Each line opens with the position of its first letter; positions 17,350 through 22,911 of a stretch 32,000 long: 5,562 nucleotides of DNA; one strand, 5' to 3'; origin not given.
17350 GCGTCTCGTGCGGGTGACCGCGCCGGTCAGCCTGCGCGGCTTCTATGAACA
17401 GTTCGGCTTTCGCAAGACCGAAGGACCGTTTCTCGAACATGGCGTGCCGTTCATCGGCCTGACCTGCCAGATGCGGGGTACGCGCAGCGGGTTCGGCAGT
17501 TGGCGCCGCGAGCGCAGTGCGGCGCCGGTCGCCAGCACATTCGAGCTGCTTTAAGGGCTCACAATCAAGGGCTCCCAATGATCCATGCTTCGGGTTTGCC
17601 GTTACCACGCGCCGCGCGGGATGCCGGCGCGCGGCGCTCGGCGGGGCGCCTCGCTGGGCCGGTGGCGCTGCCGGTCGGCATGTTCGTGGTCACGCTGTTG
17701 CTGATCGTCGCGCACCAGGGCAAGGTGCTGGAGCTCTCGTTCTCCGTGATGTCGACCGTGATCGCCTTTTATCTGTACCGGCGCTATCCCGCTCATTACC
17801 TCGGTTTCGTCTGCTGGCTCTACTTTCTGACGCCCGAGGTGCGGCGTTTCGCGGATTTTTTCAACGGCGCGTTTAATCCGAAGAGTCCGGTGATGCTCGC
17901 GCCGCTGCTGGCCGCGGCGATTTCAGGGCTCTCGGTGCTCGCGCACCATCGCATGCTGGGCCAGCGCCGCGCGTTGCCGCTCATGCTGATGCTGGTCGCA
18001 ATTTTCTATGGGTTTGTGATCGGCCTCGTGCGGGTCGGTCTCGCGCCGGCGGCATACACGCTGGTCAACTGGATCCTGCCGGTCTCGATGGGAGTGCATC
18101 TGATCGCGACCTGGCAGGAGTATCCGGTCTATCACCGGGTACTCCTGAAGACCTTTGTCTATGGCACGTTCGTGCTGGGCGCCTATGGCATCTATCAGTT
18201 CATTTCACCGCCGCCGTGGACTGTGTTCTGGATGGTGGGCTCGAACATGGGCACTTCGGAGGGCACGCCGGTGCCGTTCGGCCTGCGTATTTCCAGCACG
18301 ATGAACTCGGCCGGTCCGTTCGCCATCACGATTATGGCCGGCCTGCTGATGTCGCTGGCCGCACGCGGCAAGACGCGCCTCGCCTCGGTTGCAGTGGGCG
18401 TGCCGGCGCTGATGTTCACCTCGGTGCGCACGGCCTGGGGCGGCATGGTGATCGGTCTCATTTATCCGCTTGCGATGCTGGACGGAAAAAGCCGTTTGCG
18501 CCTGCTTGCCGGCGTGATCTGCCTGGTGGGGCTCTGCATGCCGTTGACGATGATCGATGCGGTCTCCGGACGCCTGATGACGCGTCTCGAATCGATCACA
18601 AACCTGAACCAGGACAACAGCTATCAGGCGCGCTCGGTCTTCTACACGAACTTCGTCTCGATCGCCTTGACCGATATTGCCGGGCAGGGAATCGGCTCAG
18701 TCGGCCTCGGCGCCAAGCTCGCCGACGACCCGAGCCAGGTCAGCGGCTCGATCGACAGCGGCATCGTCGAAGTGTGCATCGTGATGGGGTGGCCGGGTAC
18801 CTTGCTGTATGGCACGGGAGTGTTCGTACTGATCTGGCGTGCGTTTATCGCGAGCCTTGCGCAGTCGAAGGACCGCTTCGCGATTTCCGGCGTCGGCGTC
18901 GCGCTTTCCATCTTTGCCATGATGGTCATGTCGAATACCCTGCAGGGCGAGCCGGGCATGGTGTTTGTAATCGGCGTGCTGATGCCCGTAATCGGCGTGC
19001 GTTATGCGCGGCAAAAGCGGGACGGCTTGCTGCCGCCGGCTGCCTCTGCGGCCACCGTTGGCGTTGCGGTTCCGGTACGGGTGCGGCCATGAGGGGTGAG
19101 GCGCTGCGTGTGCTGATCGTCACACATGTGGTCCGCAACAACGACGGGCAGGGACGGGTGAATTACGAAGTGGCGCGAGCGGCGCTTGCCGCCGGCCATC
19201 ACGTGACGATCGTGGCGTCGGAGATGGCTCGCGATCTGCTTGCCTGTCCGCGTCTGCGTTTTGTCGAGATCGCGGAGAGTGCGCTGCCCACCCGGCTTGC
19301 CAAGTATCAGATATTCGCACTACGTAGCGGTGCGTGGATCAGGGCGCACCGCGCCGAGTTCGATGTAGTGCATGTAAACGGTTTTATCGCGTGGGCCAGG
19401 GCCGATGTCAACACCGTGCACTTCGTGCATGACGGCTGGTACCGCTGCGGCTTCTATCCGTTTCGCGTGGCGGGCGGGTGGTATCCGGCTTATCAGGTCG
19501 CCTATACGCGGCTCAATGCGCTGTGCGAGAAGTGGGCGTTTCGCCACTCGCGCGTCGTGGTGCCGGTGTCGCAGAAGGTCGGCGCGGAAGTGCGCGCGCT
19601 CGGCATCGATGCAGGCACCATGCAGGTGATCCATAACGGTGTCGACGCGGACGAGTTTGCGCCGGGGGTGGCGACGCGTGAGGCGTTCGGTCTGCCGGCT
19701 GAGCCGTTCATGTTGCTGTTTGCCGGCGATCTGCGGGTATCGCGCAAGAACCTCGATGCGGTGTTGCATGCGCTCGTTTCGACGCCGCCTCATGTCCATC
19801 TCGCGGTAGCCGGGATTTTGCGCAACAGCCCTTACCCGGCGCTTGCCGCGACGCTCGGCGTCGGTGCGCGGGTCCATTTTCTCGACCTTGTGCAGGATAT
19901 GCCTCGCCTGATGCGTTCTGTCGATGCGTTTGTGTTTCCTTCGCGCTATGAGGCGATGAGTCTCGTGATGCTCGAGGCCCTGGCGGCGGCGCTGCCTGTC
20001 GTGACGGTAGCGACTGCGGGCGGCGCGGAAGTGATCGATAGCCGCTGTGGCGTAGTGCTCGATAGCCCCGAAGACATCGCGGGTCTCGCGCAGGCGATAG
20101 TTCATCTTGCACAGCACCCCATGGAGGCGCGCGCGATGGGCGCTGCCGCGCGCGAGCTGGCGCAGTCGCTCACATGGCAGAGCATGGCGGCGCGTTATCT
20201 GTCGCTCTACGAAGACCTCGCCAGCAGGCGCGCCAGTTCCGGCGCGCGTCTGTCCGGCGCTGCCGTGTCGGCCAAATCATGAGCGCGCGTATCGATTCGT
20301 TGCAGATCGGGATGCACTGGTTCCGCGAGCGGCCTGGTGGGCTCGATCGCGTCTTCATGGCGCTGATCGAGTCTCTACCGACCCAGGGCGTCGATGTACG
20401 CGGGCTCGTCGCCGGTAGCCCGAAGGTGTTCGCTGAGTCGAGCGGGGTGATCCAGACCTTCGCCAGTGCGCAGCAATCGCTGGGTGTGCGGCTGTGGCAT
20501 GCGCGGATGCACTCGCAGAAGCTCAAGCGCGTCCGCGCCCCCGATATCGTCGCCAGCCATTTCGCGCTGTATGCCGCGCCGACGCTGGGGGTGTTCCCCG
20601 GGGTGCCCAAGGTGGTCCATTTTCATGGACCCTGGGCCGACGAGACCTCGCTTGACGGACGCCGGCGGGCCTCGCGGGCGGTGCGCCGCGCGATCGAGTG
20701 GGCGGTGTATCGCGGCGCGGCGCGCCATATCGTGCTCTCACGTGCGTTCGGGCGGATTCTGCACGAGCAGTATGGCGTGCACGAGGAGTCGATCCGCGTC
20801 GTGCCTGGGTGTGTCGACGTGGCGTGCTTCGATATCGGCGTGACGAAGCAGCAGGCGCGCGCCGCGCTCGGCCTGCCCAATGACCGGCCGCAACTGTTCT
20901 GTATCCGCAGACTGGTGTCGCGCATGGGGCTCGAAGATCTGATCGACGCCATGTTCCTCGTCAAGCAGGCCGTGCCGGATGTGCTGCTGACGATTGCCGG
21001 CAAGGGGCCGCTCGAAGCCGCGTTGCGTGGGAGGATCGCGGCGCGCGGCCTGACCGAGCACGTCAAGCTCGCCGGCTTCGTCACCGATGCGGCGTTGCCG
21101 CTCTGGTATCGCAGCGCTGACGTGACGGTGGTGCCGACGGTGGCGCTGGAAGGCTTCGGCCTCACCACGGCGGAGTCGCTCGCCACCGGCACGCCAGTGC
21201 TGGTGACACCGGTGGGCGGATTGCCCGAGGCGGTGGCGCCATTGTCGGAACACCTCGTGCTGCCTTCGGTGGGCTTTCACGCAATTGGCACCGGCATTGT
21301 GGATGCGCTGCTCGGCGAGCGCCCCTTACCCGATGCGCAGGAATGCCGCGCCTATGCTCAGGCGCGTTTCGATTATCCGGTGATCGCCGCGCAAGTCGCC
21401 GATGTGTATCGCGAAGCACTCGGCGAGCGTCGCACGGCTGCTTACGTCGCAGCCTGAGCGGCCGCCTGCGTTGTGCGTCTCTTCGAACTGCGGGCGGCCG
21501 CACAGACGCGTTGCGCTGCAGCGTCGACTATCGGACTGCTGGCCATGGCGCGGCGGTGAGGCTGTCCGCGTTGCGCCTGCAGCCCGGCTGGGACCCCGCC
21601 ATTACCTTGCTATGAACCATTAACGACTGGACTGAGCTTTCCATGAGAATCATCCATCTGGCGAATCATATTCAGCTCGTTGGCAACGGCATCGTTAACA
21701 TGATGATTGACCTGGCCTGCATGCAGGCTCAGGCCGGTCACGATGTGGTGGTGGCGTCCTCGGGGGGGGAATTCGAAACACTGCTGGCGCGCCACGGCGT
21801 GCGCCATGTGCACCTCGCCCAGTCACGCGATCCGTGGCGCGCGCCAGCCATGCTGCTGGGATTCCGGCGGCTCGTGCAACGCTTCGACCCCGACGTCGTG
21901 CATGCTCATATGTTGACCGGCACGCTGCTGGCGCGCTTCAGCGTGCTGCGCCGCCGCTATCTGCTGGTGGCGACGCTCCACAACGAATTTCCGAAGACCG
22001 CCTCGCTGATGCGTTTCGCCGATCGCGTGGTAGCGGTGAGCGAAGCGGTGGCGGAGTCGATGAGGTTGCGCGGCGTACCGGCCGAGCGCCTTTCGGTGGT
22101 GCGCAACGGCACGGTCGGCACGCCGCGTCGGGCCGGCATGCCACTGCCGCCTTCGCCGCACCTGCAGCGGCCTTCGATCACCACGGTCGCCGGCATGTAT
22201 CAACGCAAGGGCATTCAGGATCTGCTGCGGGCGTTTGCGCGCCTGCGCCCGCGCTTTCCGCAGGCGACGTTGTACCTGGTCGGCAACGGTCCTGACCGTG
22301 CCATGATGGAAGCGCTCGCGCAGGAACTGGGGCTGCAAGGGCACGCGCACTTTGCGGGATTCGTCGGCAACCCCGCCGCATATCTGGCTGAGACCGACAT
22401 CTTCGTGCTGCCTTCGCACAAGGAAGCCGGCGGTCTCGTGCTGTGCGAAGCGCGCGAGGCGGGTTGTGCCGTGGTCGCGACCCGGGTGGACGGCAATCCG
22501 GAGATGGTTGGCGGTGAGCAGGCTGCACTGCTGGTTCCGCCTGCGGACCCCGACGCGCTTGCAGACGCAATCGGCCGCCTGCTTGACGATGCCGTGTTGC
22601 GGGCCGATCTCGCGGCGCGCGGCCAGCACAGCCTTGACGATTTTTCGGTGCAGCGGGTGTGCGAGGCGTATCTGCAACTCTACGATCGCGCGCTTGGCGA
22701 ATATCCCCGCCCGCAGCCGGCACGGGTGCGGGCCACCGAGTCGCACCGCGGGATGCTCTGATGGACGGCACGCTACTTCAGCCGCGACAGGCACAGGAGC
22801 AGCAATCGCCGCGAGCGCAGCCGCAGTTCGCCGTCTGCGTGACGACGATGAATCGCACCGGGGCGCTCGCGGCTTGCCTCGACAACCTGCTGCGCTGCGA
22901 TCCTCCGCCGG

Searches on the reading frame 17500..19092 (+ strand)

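Call 9: search_protein_families(library=ncbifam, proteins=[window:17500-19092:+], max_evalue=0.001)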
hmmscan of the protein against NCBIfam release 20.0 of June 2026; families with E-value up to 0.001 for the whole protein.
window:17500-19092:+ (530 aa): 0 families

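Call 42: search_protein_families(library=pfam, proteins=[window:17500-19092:+], max_evalue=0.01)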
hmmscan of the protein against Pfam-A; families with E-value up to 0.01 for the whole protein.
window:17500-19092:+ (530 aa): 1 family
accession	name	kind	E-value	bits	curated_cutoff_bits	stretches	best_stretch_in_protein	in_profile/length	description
PF04932.20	Wzy_C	-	6.6e-07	29.7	31.7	1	297-437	3-148/149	O-Antigen ligase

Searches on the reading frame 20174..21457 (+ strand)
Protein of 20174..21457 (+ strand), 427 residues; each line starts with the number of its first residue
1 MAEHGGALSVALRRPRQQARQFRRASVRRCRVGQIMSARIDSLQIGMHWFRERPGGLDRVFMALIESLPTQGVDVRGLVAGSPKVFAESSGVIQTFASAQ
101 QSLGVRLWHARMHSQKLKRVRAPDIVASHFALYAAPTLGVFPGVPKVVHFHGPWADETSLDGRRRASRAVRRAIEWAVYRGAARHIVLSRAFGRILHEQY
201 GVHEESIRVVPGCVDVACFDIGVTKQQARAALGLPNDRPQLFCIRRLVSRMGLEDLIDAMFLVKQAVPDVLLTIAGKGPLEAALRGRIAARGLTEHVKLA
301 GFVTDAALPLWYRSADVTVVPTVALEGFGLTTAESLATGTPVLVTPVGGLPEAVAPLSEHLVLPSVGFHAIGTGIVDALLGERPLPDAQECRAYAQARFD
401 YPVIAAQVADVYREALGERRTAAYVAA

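Call 9: search_protein_families(library=ncbifam, proteins=[window:20174-21457:+], max_evalue=0.001)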
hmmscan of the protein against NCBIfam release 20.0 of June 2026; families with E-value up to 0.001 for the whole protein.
window:20174-21457:+ (427 aa): 27 families (the best 25 are shown)
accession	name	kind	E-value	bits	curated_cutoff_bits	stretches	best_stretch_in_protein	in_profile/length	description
TIGR03088.1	stp2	hypoth_equivalog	1.7e-24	86.5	409.05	1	55-416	14-374/374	TIGR03088 family PEP-CTERM/XrtA system glycosyltransferase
TIGR03449.1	mycothiol_MshA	equivalog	2.7e-19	69.4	462.5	1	166-416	149-404/406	D-inositol-3-phosphate glycosyltransferase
TIGR04047.1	MSMEG_0565_glyc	hypoth_equivalog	4.6e-18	65.5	259.85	1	179-413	136-372/373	MSMEG_0565 family glycosyltransferase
TIGR04063.1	stp3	hypoth_equivalog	6.1e-17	61.6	442.05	1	116-415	86-395/397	TIGR04063 family PEP-CTERM/XrtA system glycosyltransferase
TIGR04157.1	glyco_rSAM_CFB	subfamily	1.1e-16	60.8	400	1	177-355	165-340/406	TIGR04157 family glycosyltransferase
NF041876.1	EPS_EpsE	equivalog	2.9e-16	59.7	400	1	181-359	161-339/389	exopolysaccharide biosynthesis GT4 family glycosyltransferase EpsE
NF038295.1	EPS_HpsP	equivalog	2e-14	53.4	550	1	197-414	169-386/388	hormogonium polysaccharide biosynthesis glycosyltransferase HpsP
TIGR02149.1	glgA_Coryne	subfamily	7.9e-14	51.6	302.4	1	123-415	84-390/391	glycogen synthase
NF047684.1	TeichurnBiosyTuaC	equivalog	1.4e-13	50.5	550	1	167-414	151-388/391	teichuronic acid biosynthesis protein TuaC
TIGR03999.1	thiol_BshA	equivalog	2.1e-12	46.7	273.7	1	198-415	161-373/375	N-acetyl-alpha-D-glucosaminyl L-malate synthase BshA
NF049988.1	MGlcDAGSynMgs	equivalog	9.2e-11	41.7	400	1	225-344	200-318/398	alpha-monoglucosyldiacylglycerol synthase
NF047880.1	glyco_SdgA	exception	1.4e-10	40.4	800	1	237-344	314-418/488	serine-aspartate repeat adhesin O-glycosyltransferase SdgA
NF053787.1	GlcN_PG_synth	equivalog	1.2e-09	37.5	480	1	140-416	103-360/361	N-acetylglucosaminyl phosphatidylglycerol synthase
TIGR04005.1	wcaL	equivalog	1.9e-09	36.9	537.6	1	220-373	205-362/406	colanic acid biosynthesis glycosyltransferase WcaL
TIGR02095.1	glgA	subfamily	1.2e-08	34.1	328.45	1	225-368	279-421/477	glycogen/starch synthase, ADP-glucose type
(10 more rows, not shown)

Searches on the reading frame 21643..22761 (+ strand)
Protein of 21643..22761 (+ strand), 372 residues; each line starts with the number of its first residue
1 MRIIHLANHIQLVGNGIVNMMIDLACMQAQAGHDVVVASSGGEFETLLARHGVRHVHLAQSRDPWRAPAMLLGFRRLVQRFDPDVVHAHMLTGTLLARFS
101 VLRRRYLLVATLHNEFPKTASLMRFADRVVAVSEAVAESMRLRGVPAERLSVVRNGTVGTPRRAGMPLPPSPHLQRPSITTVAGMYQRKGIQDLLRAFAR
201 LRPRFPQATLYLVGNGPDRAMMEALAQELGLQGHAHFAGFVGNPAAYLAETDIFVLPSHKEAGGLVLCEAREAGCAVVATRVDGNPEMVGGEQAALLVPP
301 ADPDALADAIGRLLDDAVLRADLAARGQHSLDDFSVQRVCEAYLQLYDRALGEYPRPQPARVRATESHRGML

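Call 9: search_protein_families(library=ncbifam, proteins=[window:21643-22761:+], max_evalue=0.001)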
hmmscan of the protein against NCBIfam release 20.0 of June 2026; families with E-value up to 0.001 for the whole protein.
window:21643-22761:+ (372 aa): 34 families (the best 25 are shown)
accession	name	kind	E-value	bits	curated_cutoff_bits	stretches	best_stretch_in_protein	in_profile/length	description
TIGR03088.1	stp2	hypoth_equivalog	3e-33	115.4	409.05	1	125-351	136-374/374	TIGR03088 family PEP-CTERM/XrtA system glycosyltransferase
TIGR03999.1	thiol_BshA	equivalog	2.1e-26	92.7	273.7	1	179-351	202-374/375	N-acetyl-alpha-D-glucosaminyl L-malate synthase BshA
NF041876.1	EPS_EpsE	equivalog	1.5e-25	90.2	400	1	117-338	153-384/389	exopolysaccharide biosynthesis GT4 family glycosyltransferase EpsE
TIGR04063.1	stp3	hypoth_equivalog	1e-21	77.3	442.05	1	122-350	154-395/397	TIGR04063 family PEP-CTERM/XrtA system glycosyltransferase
TIGR04047.1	MSMEG_0565_glyc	hypoth_equivalog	2.5e-18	66.3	259.85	1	21-348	18-372/373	MSMEG_0565 family glycosyltransferase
TIGR03449.1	mycothiol_MshA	equivalog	2.5e-18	66.2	462.5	1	178-351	221-404/406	D-inositol-3-phosphate glycosyltransferase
NF038229.1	Glyco4_Geo_Pelo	equivalog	2e-15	56.6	400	1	114-351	98-337/338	GPMC system family 4 glycosyltransferase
NF050063.1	ProtGlycPglJ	equivalog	2.1e-14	53.5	500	1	175-344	193-360/363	N-acetylgalactosamine-N,N'-diacetylbacillosaminyl-diphospho-undecaprenol 4-alpha-N-acetylgalactosaminyltransferase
NF047684.1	TeichurnBiosyTuaC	equivalog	3.8e-14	52.4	550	1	179-348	222-387/391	teichuronic acid biosynthesis protein TuaC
TIGR04005.1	wcaL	equivalog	4.1e-14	52.3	537.6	1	114-339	163-395/406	colanic acid biosynthesis glycosyltransferase WcaL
NF047880.1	glyco_SdgA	exception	4e-12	45.4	800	1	176-343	315-483/488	serine-aspartate repeat adhesin O-glycosyltransferase SdgA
TIGR02149.1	glgA_Coryne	subfamily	5e-12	45.7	302.4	1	123-349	142-389/391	glycogen synthase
TIGR04348.1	TIGR04348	equivalog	6.9e-11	41.7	300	1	117-346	87-307/310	selenoneine biosynthesis selenosugar synthase SenB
NF053787.1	GlcN_PG_synth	equivalog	1e-10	41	480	1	126-349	144-358/361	N-acetylglucosaminyl phosphatidylglycerol synthase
NF041010.1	glycosy_Agl16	equivalog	2.5e-10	39.8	575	1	121-349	129-350/352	glycosylation protein Agl16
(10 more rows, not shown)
